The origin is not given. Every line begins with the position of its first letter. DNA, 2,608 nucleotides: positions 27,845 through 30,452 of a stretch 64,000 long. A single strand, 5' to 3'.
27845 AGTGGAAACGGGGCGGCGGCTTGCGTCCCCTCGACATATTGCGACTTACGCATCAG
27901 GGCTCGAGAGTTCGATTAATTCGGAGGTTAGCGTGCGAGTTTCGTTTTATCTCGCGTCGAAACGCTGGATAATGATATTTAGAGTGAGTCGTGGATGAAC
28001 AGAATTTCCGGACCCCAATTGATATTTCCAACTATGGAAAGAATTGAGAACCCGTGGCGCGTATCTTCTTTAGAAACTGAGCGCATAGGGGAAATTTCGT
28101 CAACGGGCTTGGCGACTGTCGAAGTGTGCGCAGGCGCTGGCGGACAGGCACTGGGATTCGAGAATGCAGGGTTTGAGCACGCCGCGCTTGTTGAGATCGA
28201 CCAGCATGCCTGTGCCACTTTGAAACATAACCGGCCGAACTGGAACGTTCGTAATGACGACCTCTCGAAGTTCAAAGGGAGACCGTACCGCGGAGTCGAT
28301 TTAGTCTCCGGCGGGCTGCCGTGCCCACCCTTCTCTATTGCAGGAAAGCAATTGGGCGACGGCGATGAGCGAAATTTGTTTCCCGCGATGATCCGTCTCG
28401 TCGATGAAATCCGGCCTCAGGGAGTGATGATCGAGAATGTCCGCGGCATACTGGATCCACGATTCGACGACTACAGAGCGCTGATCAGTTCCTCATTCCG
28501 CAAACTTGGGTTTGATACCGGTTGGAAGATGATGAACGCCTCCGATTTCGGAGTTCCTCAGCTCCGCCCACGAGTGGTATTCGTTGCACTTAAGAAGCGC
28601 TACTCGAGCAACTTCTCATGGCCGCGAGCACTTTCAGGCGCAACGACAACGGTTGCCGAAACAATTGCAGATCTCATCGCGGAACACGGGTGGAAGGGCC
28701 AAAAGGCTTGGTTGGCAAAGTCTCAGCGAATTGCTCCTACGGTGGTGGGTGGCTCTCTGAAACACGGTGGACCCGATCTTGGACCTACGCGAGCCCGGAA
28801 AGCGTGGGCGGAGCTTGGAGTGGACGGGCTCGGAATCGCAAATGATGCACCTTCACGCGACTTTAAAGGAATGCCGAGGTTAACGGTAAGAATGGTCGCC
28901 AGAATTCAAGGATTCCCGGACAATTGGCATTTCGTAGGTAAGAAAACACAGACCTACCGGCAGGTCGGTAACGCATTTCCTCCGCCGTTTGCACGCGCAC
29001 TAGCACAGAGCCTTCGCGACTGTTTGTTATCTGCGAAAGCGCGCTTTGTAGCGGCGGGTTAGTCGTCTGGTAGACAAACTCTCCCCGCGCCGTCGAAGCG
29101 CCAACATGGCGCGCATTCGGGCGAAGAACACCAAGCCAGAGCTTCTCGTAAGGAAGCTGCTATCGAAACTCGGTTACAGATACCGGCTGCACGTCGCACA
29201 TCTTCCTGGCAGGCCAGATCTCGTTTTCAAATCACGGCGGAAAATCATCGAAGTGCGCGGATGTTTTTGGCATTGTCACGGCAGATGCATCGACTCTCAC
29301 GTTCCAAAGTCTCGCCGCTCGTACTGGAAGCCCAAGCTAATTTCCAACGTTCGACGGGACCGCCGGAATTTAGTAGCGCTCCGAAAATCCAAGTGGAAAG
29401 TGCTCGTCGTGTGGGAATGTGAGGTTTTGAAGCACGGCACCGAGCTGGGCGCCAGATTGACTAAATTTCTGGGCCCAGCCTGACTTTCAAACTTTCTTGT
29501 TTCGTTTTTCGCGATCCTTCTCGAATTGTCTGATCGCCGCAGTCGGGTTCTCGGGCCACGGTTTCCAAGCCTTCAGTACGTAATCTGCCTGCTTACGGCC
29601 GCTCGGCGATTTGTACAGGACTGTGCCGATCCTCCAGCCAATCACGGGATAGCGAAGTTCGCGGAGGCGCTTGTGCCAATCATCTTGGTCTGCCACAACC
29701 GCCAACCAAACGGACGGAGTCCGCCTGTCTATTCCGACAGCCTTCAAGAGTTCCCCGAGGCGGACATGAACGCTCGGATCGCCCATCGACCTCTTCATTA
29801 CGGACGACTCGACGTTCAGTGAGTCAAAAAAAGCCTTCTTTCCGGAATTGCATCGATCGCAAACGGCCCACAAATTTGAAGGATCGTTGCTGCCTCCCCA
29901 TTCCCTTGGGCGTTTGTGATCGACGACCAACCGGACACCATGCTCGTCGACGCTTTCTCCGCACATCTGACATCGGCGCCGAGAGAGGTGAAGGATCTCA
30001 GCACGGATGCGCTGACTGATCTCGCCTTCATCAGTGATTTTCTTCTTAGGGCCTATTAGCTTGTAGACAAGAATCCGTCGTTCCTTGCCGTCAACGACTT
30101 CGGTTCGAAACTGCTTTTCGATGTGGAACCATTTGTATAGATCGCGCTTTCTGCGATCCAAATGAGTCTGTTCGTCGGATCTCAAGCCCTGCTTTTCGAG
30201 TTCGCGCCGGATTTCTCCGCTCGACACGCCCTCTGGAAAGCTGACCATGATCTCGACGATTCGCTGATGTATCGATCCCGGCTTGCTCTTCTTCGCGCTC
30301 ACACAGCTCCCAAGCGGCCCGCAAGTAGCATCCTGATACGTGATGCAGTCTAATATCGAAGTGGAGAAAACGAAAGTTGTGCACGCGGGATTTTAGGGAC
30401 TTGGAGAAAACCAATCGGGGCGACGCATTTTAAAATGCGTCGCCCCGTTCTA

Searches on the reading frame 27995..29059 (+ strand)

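Call 56: search_protein_families(library=pfam, proteins=[window:27995-29059:+], max_evalue=0.01)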
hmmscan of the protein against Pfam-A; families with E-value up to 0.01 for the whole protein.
window:27995-29059:+ (355 aa): 2 families
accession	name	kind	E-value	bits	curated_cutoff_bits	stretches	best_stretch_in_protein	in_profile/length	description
PF00145.23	DNA_methylase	-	7.2e-67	226.5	22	1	40-340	2-322/324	C-5 cytosine-specific DNA methylase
PF09445.16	Methyltransf_15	-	0.0019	18.2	22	1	42-87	5-49/165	RNA cap guanine-N2 methyltransferase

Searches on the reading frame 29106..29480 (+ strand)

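Call 56: search_protein_families(library=pfam, proteins=[window:29106-29480:+], max_evalue=0.01)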
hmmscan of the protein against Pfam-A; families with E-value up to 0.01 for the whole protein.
window:29106-29480:+ (125 aa): 1 family
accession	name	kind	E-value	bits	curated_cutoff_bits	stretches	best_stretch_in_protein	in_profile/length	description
PF03852.21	Vsr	-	1.3e-21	76.7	27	1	1-58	13-70/74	DNA mismatch endonuclease Vsr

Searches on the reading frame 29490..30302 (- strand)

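Call 56: search_protein_families(library=pfam, proteins=[window:29490-30302:-], max_evalue=0.01)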
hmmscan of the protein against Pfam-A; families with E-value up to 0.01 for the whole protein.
window:29490-30302:- (271 aa): 2 families
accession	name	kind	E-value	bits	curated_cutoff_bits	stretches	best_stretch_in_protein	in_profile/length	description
PF01844.29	HNH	-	4.1e-10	40.1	21.4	1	111-156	1-45/47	HNH endonuclease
PF14279.12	HNH_5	-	2e-09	37.7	27.5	1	111-161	1-49/56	HNH endonuclease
